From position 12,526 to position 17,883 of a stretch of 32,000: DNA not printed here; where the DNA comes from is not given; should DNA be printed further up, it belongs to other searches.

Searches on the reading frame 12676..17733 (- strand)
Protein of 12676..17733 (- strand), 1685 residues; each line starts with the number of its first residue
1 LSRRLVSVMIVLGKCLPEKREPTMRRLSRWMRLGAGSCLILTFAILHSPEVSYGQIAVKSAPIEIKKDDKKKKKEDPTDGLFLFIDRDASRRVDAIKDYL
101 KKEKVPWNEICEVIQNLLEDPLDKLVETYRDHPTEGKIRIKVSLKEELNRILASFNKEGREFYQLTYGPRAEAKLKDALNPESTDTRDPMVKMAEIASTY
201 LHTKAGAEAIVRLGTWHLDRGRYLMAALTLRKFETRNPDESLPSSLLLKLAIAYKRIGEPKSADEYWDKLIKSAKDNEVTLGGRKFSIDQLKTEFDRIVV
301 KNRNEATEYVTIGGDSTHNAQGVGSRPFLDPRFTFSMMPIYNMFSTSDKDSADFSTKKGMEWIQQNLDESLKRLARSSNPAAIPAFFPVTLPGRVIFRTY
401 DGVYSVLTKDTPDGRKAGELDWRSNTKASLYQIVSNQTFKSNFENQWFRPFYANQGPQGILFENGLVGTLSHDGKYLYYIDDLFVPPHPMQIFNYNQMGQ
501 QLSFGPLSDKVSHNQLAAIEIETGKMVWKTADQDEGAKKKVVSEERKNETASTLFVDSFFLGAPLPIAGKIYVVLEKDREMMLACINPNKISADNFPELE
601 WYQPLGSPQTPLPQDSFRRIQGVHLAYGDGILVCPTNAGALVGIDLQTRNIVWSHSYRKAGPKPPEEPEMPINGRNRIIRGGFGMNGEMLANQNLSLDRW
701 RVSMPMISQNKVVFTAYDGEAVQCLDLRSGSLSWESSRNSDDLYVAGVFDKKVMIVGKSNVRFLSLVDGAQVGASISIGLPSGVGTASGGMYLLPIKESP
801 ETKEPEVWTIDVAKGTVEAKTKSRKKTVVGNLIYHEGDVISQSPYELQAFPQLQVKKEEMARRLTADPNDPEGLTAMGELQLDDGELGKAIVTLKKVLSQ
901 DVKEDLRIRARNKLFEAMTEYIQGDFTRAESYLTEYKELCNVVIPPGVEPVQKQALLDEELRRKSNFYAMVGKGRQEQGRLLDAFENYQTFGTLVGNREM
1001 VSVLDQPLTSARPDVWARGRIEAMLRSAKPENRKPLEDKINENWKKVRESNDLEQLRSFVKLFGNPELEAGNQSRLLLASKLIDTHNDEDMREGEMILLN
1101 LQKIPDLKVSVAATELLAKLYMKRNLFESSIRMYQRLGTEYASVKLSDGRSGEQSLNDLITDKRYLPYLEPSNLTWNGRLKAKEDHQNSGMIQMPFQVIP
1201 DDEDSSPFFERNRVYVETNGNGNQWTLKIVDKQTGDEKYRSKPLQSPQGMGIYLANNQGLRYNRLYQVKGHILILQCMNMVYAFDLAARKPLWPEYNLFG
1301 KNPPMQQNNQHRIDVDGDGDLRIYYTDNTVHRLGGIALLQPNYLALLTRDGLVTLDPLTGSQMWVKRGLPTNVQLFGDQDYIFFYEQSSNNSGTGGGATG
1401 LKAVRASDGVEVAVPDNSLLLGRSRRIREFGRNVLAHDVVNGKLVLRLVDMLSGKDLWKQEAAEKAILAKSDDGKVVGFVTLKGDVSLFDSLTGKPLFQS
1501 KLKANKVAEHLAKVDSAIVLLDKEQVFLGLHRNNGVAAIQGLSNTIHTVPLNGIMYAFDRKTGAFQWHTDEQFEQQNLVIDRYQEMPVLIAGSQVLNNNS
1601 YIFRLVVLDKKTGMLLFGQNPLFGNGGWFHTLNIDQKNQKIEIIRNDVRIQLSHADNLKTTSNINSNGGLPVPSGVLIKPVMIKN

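Call 102: search_protein_families(library=pfam, proteins=[window:12676-17733:-], max_evalue=0.001)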
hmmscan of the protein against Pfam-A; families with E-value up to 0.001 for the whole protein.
window:12676-17733:- (1685 aa): 4 families
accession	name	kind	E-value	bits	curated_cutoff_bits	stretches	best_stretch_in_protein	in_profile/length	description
PF13360.13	PQQ_2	-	1.2e-17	64.8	27.6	1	1446-1615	5-140/233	Outer membrane protein assembly factor BamB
PF13174.12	TPR_6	-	0.00029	21.7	26.3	0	247-273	3-29/33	Tetratricopeptide repeat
PF07719.23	TPR_2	-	0.0003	21.1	27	0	246-277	3-34/34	Tetratricopeptide repeat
PF13428.12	TPR_14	-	0.00041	21.2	23.5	0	246-277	3-34/44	Tetratricopeptide repeat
